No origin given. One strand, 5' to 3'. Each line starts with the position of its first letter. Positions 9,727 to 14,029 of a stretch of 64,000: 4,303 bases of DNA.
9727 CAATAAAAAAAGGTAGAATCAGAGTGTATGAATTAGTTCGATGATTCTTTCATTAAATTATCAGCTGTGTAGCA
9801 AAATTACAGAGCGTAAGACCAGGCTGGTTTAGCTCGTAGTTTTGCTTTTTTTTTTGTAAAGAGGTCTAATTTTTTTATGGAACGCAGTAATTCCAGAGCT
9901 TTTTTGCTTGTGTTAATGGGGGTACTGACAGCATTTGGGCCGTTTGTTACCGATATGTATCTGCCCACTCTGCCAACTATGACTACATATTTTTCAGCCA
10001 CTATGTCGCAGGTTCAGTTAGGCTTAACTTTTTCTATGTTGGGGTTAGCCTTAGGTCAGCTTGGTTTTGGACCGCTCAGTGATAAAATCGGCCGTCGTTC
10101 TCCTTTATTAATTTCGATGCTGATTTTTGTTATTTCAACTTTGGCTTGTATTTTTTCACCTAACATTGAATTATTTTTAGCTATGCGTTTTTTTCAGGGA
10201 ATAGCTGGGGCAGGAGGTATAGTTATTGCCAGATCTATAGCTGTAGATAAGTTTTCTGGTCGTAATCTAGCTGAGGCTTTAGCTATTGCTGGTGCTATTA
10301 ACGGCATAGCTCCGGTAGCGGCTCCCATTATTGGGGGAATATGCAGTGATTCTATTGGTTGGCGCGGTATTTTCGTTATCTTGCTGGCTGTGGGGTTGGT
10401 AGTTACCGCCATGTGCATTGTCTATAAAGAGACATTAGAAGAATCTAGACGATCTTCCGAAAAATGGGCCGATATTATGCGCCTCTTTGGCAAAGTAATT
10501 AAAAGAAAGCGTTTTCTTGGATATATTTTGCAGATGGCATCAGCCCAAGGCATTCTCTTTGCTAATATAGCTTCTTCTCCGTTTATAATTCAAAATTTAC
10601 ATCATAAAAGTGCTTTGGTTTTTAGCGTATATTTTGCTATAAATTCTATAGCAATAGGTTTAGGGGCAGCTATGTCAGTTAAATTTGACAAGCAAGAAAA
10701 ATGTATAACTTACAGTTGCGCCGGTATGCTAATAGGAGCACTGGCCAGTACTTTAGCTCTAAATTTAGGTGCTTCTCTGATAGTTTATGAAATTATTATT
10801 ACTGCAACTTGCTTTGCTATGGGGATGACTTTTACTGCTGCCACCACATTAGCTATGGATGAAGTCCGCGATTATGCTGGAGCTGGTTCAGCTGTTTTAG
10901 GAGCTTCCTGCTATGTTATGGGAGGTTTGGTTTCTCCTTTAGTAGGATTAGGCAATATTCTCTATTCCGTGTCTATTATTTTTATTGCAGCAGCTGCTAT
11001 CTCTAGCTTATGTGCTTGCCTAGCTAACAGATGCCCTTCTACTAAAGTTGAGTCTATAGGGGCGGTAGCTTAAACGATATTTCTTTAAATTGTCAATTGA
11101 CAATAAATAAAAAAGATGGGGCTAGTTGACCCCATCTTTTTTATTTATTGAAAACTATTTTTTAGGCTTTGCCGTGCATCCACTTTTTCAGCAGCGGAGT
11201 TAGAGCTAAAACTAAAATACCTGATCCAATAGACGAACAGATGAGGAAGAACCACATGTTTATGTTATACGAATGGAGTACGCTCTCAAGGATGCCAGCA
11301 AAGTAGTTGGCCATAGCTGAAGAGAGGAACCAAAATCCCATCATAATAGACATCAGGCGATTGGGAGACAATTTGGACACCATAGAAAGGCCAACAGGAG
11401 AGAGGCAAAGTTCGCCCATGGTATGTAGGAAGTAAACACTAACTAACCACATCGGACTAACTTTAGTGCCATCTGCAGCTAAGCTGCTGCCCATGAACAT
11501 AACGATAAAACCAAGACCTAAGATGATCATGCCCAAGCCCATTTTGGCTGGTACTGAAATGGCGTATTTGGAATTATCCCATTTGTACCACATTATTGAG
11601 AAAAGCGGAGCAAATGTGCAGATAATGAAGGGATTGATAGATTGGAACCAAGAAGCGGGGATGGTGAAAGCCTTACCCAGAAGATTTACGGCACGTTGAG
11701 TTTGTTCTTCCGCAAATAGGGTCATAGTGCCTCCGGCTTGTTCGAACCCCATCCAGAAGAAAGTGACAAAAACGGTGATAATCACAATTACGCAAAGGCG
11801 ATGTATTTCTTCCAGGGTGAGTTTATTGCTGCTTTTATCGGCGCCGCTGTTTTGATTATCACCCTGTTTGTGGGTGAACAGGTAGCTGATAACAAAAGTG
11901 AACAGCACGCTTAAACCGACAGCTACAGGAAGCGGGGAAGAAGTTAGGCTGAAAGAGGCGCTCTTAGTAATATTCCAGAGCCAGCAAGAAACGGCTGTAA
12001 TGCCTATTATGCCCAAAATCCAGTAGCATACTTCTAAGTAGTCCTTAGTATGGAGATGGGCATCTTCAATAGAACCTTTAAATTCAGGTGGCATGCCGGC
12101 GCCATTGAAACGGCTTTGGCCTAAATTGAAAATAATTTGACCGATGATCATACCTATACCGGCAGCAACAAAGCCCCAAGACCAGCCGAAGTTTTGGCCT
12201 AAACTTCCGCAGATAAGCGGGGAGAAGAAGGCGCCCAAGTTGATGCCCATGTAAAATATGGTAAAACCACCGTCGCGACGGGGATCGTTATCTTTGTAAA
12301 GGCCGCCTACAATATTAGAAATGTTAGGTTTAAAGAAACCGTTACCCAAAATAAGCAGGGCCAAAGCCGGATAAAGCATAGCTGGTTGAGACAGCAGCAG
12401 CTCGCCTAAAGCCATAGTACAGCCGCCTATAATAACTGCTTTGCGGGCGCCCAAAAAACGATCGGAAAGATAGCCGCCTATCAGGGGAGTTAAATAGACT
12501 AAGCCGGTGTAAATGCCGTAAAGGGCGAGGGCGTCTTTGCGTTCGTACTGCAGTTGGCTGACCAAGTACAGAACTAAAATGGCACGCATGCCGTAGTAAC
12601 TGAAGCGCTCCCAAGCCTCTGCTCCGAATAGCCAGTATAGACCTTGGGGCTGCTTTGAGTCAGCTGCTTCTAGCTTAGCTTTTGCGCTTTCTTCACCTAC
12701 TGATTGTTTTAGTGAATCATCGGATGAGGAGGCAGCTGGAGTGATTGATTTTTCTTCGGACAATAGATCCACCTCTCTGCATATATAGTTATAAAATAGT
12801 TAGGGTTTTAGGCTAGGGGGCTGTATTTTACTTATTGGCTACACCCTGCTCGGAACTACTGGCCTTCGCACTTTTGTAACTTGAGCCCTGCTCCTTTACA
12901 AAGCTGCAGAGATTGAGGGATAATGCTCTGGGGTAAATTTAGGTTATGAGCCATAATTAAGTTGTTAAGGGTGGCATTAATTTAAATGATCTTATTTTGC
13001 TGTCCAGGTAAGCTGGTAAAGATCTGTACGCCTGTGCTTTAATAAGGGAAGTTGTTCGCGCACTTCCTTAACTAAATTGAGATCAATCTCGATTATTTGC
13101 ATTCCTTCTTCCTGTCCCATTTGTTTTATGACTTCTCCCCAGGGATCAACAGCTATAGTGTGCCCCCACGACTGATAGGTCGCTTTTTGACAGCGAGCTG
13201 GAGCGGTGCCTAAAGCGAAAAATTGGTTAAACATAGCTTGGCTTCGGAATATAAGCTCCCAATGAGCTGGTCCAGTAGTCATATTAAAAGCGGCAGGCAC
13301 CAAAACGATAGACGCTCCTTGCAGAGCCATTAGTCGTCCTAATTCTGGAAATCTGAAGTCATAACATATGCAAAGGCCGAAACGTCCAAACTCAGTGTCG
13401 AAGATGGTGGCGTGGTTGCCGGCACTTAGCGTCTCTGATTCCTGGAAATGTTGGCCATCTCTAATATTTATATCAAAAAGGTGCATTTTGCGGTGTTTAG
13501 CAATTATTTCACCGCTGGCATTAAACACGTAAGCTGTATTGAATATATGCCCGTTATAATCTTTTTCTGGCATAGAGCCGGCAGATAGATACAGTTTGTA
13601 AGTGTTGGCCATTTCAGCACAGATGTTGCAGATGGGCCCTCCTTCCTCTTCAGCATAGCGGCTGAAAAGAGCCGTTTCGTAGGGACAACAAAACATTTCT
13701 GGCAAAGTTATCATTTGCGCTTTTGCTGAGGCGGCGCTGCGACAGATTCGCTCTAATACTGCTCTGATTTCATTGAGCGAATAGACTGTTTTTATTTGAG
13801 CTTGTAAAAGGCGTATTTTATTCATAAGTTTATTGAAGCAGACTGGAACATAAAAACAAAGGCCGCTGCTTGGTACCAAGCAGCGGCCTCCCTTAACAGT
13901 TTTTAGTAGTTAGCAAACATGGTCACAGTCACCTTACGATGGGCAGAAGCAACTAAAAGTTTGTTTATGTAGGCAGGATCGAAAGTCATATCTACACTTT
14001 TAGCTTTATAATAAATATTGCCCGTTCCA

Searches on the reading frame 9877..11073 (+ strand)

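Call 11: search_protein_families(library=pfam, proteins=[window:9877-11073:+], max_evalue=0.00001)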
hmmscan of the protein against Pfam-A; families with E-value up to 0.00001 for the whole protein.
window:9877-11073:+ (398 aa): 3 families
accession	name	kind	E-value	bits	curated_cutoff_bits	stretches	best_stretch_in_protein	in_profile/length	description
PF07690.21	MFS_1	-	4.1e-49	167.8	33.4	1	17-354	4-347/347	Major Facilitator Superfamily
PF00083.30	Sugar_tr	-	1.5e-11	44.3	22.3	1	37-135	39-139/452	Sugar (and other) transporter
PF06779.20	MFS_4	-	1.3e-06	28.5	26.3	1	28-375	12-355/364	Uncharacterised MFS-type transporter YbfB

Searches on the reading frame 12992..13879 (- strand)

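Call 11: search_protein_families(library=pfam, proteins=[window:12992-13879:-], max_evalue=0.00001)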
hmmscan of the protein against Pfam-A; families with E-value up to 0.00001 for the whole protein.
window:12992-13879:- (295 aa): 1 family
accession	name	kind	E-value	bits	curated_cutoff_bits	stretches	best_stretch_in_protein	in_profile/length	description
PF00795.27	CN_hydrolase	-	3.3e-61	207.3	23.2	1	22-274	2-255/256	Carbon-nitrogen hydrolase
